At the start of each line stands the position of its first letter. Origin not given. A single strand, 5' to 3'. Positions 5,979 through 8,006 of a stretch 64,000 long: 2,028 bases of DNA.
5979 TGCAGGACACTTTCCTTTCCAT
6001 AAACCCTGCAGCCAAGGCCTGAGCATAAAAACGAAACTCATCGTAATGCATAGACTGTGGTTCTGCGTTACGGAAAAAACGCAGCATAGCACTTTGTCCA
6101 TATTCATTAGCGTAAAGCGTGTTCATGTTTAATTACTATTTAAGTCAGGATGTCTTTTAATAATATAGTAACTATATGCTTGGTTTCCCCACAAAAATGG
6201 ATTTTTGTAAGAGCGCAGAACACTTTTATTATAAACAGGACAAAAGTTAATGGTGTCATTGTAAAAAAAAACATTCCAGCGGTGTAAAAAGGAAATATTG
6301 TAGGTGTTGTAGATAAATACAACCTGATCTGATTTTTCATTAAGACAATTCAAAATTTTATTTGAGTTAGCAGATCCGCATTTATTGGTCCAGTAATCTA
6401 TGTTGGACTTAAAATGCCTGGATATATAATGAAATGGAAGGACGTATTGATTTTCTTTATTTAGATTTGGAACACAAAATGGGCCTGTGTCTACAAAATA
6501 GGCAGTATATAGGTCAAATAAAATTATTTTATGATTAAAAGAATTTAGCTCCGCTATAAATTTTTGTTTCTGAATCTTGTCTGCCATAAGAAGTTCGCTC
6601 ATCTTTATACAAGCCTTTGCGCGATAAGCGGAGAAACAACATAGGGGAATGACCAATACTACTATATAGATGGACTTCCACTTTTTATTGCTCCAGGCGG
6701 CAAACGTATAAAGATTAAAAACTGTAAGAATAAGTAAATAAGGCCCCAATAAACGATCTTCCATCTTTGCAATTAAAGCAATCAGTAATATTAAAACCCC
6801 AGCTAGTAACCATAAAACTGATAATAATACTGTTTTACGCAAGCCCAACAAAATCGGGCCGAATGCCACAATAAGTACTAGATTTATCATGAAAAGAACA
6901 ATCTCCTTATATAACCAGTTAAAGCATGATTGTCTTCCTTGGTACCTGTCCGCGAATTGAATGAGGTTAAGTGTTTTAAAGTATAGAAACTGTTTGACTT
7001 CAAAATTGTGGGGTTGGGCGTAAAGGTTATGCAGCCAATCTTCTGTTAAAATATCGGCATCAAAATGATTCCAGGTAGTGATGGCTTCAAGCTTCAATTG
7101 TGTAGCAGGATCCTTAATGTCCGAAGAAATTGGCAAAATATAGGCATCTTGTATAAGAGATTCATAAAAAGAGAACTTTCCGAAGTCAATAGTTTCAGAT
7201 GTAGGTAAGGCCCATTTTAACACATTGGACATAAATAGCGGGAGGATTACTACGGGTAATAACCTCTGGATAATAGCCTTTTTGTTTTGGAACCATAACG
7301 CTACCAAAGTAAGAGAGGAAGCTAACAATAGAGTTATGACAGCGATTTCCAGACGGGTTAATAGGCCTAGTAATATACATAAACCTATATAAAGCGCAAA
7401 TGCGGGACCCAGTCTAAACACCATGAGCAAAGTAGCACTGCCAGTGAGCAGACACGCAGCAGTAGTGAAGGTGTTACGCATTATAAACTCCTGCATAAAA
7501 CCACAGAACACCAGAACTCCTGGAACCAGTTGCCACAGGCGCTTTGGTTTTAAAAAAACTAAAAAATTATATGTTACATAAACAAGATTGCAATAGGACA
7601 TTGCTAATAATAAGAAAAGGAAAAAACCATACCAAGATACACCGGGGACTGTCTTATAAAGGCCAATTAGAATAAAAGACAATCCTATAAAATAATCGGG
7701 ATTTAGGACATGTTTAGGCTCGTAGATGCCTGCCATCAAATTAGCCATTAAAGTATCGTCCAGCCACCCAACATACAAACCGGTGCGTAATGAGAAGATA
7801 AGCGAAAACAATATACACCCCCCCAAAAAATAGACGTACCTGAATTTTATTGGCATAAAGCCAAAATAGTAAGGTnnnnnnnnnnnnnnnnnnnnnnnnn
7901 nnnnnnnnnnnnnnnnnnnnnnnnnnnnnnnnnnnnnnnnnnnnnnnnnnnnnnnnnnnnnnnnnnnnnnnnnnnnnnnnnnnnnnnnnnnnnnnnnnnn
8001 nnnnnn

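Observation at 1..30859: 31-kb glycan/glycolipid export locus with an enzyme set that matches no characterised pathway I recognise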

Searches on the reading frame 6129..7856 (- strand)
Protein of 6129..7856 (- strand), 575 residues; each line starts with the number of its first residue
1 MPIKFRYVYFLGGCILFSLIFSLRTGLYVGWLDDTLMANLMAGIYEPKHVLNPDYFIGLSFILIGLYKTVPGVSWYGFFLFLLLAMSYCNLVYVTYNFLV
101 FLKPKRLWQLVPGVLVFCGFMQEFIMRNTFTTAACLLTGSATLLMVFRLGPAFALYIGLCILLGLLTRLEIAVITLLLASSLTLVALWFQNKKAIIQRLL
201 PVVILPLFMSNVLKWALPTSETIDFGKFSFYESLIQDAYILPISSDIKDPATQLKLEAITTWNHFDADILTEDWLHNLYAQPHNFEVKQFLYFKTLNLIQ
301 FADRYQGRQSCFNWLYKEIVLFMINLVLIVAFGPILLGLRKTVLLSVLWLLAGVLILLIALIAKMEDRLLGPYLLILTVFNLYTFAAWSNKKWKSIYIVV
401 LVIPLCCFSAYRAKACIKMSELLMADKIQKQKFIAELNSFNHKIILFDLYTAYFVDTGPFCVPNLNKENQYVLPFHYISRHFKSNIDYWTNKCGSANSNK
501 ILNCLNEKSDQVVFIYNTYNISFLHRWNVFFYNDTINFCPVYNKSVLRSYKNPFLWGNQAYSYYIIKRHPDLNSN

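Call 3: search_protein_families(library=pfam, proteins=[window:6129-7856:-], max_evalue=0.01)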
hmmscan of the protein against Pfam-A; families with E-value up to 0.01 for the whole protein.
window:6129-7856:- (575 aa): 0 families

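Call 25: search_protein_families(library=pfam, proteins=[L030:3790-4899:-, L049:14963-15964:+, L041:16193-17446:-, L041:14680-16077:+, L040:7284-8495:-, L059:16052-17743:+, L083:17101-18432:+, L021:1069-2301:+], max_evalue=0.01)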
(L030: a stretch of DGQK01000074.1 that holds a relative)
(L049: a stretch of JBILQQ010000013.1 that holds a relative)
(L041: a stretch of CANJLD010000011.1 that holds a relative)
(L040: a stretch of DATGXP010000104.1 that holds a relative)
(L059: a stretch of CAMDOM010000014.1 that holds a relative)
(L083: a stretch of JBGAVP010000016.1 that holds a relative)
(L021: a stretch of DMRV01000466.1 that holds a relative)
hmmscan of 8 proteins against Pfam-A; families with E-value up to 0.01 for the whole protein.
L030:3790-4899:- (369 aa): 1 family
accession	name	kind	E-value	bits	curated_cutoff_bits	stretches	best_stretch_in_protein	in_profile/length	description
PF01040.23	UbiA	-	2.8e-15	56.7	34.2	1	61-294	3-227/250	UbiA prenyltransferase family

L049:14963-15964:+ (333 aa): 2 families
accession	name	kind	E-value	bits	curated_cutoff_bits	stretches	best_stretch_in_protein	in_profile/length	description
PF13472.12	Lipase_GDSL_2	-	0.00094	20.2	32.9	0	97-160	2-70/178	GDSL-like Lipase/Acylhydrolase family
PF00657.28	Lipase_GDSL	-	0.0065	17.1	23.6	0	254-324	139-207/208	GDSL-like Lipase/Acylhydrolase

L041:16193-17446:- (417 aa): 3 families
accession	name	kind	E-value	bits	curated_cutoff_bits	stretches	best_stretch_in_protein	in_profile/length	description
PF13472.12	Lipase_GDSL_2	-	1.1e-07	33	32.9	1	167-244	2-79/178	GDSL-like Lipase/Acylhydrolase family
PF00657.28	Lipase_GDSL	-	2.3e-06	28.3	23.6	1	164-240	1-89/208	GDSL-like Lipase/Acylhydrolase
PF25182.1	NonGDSL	-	0.00017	21.4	80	1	158-239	24-106/220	Non-GDSL lipase-like family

L041:14680-16077:+ (465 aa): 3 families
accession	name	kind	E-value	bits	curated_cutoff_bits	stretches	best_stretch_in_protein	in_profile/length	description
PF04055.27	Radical_SAM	-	3.1e-18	66.9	29.5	1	137-300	5-165/166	Radical SAM superfamily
PF13186.11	SPASM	-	6.8e-10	39.5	21.5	1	38-100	1-66/67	Iron-sulfur cluster-binding domain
PF00961.24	LAGLIDADG_1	-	0.0046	18.3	23.1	0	223-276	35-89/102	LAGLIDADG endonuclease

L040:7284-8495:- (403 aa): 0 families

L059:16052-17743:+ (563 aa): 0 families

L083:17101-18432:+ (443 aa): 1 family
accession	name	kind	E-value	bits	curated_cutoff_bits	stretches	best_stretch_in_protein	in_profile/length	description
PF13472.12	Lipase_GDSL_2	-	0.0097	16.9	32.9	0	183-244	2-70/178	GDSL-like Lipase/Acylhydrolase family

L021:1069-2301:+ (410 aa): 3 families
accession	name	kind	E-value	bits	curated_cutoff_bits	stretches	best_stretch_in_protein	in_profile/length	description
PF13469.12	Sulfotransfer_3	-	9.8e-39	134.3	27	1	113-358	1-213/216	Sulfotransferase family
PF00685.33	Sulfotransfer_1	-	3e-05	24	22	1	112-368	2-191/255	Sulfotransferase domain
PF17784.7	Sulfotransfer_4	-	0.00014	22.2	22.8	0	256-288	78-110/215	Sulfotransferase domain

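Call 42: search_protein_families(library=ncbifam, proteins=[window:6129-7856:-, L040:7284-8495:-], max_evalue=0.01)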
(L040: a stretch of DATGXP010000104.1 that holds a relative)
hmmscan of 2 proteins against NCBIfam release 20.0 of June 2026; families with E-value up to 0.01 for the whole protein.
window:6129-7856:- (575 aa): 0 families

L040:7284-8495:- (403 aa): 0 families

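Call 64: search_protein_families(library=pfam, proteins=[L060:16387-17358:+, L051:16013-17068:+, L072:13892-14701:-, L082:3718-5325:+, L039:13914-15014:-, L046:5344-6255:+], max_evalue=0.01)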
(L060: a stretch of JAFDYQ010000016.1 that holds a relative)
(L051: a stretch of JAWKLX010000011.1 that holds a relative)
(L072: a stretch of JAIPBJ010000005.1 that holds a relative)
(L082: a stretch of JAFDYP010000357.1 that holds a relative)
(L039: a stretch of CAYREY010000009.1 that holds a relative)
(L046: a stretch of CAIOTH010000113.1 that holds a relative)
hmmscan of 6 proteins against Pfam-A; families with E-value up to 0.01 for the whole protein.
L060:16387-17358:+ (323 aa): 1 family
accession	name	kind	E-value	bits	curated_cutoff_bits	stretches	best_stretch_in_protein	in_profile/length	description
PF00487.30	FA_desaturase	-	2.5e-22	80.3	29.7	1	63-303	3-244/253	Fatty acid desaturase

L051:16013-17068:+ (351 aa): 0 families

L072:13892-14701:- (269 aa): 3 families
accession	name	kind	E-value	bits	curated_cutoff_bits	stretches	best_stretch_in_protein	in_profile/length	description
PF13621.12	Cupin_8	-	2.8e-43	149.1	27.4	1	24-247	3-247/252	Cupin-like domain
PF02373.28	JmjC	-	0.00016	22.5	24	1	139-244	2-112/114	JmjC domain, hydroxylase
PF08007.18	JmjC_2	-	0.0089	16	22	0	206-244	78-117/127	JmjC domain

L082:3718-5325:+ (535 aa): 0 families

L039:13914-15014:- (366 aa): 2 families
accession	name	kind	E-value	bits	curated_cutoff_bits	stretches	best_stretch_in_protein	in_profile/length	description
PF04488.21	Gly_transf_sug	-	8.6e-07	30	23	1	181-213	55-87/93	Glycosyltransferase sugar-binding region containing DXD motif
PF05704.18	Caps_synth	-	5.4e-05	23.2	24.5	1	170-210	101-141/278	Capsular polysaccharide synthesis protein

L046:5344-6255:+ (303 aa): 1 family
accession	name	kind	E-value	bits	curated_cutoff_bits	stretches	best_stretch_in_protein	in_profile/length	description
PF01501.26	Glyco_transf_8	-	0.00014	22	24.3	1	81-161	83-169/253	Glycosyl transferase family 8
